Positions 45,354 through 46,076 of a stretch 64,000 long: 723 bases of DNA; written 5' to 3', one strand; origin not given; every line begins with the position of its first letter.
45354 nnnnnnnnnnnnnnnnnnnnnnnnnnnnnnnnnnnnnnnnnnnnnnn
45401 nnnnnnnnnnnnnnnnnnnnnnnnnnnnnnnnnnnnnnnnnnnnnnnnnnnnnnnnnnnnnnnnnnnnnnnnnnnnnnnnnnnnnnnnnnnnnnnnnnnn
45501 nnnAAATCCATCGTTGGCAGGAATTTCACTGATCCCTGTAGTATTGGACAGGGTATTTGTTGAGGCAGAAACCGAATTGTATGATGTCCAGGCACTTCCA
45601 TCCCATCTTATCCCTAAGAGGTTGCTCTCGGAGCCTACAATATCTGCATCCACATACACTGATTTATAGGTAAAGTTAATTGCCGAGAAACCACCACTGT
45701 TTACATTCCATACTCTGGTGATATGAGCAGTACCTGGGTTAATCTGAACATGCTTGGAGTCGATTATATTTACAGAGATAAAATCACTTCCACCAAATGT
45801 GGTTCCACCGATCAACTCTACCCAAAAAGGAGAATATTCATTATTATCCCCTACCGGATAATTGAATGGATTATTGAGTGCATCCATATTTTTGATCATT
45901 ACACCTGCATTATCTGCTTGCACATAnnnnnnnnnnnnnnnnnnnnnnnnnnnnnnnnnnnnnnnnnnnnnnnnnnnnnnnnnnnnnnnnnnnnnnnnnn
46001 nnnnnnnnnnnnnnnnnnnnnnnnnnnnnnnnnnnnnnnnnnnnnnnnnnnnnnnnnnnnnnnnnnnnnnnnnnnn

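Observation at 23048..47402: Seven co-oriented tandem paralogs of an unnamed T9SS-exported beta-helix-like family fill 24 kb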

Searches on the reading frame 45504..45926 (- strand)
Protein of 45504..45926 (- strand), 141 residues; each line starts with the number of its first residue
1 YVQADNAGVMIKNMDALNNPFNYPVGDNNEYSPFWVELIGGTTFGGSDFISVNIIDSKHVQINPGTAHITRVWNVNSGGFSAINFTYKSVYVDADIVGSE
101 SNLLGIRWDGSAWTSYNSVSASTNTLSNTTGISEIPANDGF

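Call 50: search_protein_representatives(alignment_id=A4)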
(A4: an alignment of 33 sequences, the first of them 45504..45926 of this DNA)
Query: 33 sequences, 135 profile positions. Proteins with E-value up to 0.001 (for the whole library): 8629; up to 1e-10: 4045; up to 1e-30: 264. The best 150 are listed.
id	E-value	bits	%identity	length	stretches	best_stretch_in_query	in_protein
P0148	6.8e-151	512.0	-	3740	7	2-135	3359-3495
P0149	1.2e-119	410.9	-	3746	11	1-134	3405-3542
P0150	2.5e-116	400.1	-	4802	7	1-134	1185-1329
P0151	6.0e-104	360.1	-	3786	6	1-133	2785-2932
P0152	1.3e-99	346.0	-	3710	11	3-135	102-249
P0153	3.8e-90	315.4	-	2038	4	1-132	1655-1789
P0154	1.9e-89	313.1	-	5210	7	4-133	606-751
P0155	4.8e-84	295.6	-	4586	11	1-132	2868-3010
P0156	3.5e-76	270.2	-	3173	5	1-124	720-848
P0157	3.1e-72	257.4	-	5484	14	5-124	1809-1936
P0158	6.1e-72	256.4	-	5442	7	1-132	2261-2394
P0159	1.0e-71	255.7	-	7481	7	3-130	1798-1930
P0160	3.1e-71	254.1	-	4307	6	3-132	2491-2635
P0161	4.1e-70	250.5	-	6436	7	1-133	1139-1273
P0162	4.7e-70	250.3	-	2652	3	2-135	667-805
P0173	5.5e-56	204.8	-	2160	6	5-127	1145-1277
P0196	6.0e-47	175.5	-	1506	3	5-131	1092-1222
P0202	2.3e-45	170.4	-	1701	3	1-134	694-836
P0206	1.6e-44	167.7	-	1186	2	1-131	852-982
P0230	1.5e-40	154.8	-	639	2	1-133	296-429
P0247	8.4e-38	145.9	-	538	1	1-131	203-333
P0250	1.2e-37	145.4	-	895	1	4-135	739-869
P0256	2.8e-37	144.2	-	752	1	1-135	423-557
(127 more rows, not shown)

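Call 53: search_protein_families(library=pfam, proteins=[P0153, P0196, P0202, P0206, P0230, P0247, P0250, P0256], max_evalue=0.01)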
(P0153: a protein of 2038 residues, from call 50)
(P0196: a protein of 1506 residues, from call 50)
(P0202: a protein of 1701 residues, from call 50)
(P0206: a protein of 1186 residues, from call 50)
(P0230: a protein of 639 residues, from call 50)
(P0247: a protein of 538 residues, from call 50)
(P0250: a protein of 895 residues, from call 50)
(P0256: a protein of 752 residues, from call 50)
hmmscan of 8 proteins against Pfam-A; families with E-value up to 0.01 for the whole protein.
P0153 (2038 aa): 1 family
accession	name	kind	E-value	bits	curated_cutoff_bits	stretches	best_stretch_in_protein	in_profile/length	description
PF00677.23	Lum_binding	-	6.4e-08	32.9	27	0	353-415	20-76/86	Lumazine binding domain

P0196 (1506 aa): 4 families
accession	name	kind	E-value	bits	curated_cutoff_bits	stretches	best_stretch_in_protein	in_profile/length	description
PF18962.6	Por_Secre_tail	-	1.5e-11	44.9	27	1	1430-1504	1-75/75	Secretion system C-terminal sorting domain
PF13573.12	SprB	-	1.5e-05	24.9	28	1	1356-1380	12-36/37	SprB repeat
PF11589.14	DUF3244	-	3.4e-05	24.2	25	0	1441-1496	31-87/96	Domain of unknown function (DUF3244)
PF22352.2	K319L-like_PKD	-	0.0013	19.1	27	0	1267-1337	14-83/84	K319L-like, PKD domain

P0202 (1701 aa): 3 families
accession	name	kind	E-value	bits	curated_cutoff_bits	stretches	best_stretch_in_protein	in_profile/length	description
PF19408.5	PKD_6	-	3.8e-42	143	25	4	195-272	5-80/82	PKD-like domain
PF18962.6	Por_Secre_tail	-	3.7e-15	56.4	27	1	1626-1699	1-74/75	Secretion system C-terminal sorting domain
PF10162.14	G8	-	6.2e-06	26.6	22.9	0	376-482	1-100/124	G8 domain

P0206 (1186 aa): 1 family
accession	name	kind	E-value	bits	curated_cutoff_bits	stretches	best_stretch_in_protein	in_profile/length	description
PF19408.5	PKD_6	-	1.2e-23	83.6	25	2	436-506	5-75/82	PKD-like domain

P0230 (639 aa): 1 family
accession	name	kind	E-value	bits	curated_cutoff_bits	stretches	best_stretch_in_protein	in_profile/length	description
PF18962.6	Por_Secre_tail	-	7.2e-07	29.9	27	1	546-627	1-75/75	Secretion system C-terminal sorting domain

P0247 (538 aa): 3 families
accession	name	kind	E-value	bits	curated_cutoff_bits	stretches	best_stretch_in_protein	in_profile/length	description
PF18962.6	Por_Secre_tail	-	7.9e-08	32.9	27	1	453-531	1-75/75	Secretion system C-terminal sorting domain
PF10162.14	G8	-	1e-05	25.8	22.9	1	61-123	1-64/124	G8 domain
PF13585.12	CHU_C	-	0.0086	16.6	27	0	461-520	16-72/86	CHU_C Type IX secretion signal domain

P0250 (895 aa): 1 family
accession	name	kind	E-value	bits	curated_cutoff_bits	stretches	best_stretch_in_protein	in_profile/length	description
PF14873.11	BNR_assoc_N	-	0.00027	21.1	25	1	197-315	15-151/153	N-terminal domain of BNR-repeat neuraminidase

P0256 (752 aa): 3 families
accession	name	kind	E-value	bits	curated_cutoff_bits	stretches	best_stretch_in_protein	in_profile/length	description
PF18962.6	Por_Secre_tail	-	7.1e-12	45.9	27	1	674-748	2-73/75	Secretion system C-terminal sorting domain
PF12951.13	PATR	-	0.0011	19.4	27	1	254-273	10-29/30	Passenger-associated-transport-repeat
PF13585.12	CHU_C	-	0.005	17.4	27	1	683-741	19-74/86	CHU_C Type IX secretion signal domain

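Call 56: search_solved_structures(query=A4, max_evalue=10, show_alignments=2)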
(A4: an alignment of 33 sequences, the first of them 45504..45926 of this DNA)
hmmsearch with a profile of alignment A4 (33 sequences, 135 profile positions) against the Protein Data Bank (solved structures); distinct sequences matched with E-value up to 10: 1.
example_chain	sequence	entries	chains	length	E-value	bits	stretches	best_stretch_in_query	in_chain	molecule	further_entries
2yln_A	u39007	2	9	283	0.25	14.8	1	3-89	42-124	PUTATIVE ABC TRANSPORTER, PERIPLASMIC BINDING PROTEIN, AMINO ACID | ABC TRANSPORTER, PERIPLASMIC BINDING PROTEIN, AMINO ACID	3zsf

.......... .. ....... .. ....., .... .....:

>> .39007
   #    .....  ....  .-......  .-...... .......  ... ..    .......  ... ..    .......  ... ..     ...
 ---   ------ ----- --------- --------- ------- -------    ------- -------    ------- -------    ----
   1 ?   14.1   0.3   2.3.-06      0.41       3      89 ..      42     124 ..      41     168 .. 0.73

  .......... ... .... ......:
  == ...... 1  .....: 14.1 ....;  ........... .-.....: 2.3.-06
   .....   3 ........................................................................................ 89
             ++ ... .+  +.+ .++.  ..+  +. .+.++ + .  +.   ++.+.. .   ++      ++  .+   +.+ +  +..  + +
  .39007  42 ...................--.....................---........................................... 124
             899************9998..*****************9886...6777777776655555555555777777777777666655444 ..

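Call 69: search_protein_families(library=pfam, proteins=[P0148, P0152, P0173], max_evalue=0.001)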
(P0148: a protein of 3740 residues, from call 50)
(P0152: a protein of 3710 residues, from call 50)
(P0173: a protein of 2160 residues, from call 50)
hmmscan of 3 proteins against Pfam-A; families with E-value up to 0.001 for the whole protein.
P0148 (3740 aa): 0 families

P0152 (3710 aa): 1 family
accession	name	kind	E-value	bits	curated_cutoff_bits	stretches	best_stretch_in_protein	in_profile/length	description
PF18962.6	Por_Secre_tail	-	1.3e-05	25.9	27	1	3627-3709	1-75/75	Secretion system C-terminal sorting domain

P0173 (2160 aa): 3 families
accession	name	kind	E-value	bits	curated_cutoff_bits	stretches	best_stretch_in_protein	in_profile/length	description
PF18962.6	Por_Secre_tail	-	3.7e-07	30.8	27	1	2078-2159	1-75/75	Secretion system C-terminal sorting domain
PF25812.1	RAD24_helical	-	0.0001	22.9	27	0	446-479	46-79/121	Checkpoint protein RAD24-like, helical bundle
PF20138.4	DUF6528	-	0.00026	20.4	23.5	0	1333-1384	266-317/327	Family of unknown function (DUF6528)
